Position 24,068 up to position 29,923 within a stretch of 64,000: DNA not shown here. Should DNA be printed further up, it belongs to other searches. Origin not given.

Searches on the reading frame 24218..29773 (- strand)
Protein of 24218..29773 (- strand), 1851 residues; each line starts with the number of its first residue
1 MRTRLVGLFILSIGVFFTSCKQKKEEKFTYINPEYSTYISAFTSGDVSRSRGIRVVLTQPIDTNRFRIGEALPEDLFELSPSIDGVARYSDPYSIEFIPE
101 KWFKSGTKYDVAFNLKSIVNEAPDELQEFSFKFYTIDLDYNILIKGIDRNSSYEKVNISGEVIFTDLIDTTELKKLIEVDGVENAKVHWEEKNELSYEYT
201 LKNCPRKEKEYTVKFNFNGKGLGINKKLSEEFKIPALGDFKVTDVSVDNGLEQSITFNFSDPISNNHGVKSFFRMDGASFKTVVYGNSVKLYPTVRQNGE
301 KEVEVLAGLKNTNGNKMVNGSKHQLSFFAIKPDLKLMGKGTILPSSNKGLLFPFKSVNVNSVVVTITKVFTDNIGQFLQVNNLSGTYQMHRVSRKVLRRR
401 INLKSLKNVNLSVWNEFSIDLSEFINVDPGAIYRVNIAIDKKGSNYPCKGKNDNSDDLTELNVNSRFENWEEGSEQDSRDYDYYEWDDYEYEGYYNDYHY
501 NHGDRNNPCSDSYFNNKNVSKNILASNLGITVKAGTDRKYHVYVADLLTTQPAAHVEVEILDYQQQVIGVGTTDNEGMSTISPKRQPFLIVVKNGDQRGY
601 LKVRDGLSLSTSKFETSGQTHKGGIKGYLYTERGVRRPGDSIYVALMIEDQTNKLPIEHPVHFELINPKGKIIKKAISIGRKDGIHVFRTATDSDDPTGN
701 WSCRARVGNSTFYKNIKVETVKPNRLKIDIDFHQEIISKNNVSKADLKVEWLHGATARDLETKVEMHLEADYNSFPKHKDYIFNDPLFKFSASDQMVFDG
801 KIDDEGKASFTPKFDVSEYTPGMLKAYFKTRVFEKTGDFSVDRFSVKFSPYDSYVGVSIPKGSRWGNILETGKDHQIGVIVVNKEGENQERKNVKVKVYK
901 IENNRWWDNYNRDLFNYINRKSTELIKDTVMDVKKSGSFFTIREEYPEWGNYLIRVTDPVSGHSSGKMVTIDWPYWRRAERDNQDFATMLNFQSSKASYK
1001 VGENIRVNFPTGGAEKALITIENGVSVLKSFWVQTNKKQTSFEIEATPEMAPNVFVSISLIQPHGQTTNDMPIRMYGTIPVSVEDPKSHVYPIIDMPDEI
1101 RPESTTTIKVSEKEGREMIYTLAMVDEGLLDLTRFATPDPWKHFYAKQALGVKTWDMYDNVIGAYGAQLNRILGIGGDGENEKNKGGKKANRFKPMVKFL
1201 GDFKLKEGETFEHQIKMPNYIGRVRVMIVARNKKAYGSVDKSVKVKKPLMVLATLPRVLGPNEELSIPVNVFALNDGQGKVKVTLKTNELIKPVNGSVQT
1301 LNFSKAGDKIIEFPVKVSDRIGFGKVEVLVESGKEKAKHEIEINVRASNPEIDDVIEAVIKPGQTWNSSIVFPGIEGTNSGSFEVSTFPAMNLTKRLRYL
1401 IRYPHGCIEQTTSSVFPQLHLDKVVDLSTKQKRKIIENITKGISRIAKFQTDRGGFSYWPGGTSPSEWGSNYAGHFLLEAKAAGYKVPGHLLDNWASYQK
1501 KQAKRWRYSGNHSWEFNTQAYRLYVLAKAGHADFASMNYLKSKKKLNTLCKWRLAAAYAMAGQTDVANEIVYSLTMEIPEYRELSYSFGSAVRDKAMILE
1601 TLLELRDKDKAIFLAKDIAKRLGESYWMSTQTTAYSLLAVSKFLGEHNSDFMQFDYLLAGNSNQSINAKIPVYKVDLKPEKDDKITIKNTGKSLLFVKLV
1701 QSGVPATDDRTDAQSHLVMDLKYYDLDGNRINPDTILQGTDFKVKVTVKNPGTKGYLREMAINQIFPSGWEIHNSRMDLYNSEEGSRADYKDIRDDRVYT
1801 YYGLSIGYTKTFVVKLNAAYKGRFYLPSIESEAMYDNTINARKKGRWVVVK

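Call 31: search_protein_families(library=pfam, max_evalue=0.000001, proteins=[window:24218-29773:-])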
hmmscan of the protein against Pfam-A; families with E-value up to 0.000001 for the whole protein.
window:24218-29773:- (1851 aa): 8 families
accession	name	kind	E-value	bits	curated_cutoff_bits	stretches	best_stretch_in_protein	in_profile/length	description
PF07703.20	A2M_BRD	-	5.2e-20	72.6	22.7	1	991-1132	2-140/140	Alpha-2-macroglobulin bait region domain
PF11974.14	bMG3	-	8.5e-18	64.6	34.9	1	525-620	1-102/103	Bacterial alpha-2-macroglobulin MG3 domain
PF17962.7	bMG6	-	1.8e-16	60.7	23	1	866-973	8-112/112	Bacterial macroglobulin domain 6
PF01835.25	MG2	-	6.3e-13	49.3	32.8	1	626-718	1-96/96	MG2 domain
PF17972.7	bMG5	-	1.6e-11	45.1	26.5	1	725-837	2-114/127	Bacterial Alpha-2-macroglobulin MG5 domain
PF00207.28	A2M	-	7.1e-11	42.2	21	1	1206-1285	10-92/92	Alpha-2-macroglobulin family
PF17973.7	bMG10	-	3.9e-10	40.5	26.2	1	1722-1836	7-129/131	Bacterial Alpha-2-macroglobulin MG10 domain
PF07678.20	TED_complement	-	1.7e-08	34.4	22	1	1394-1489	16-114/312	A-macroglobulin TED domain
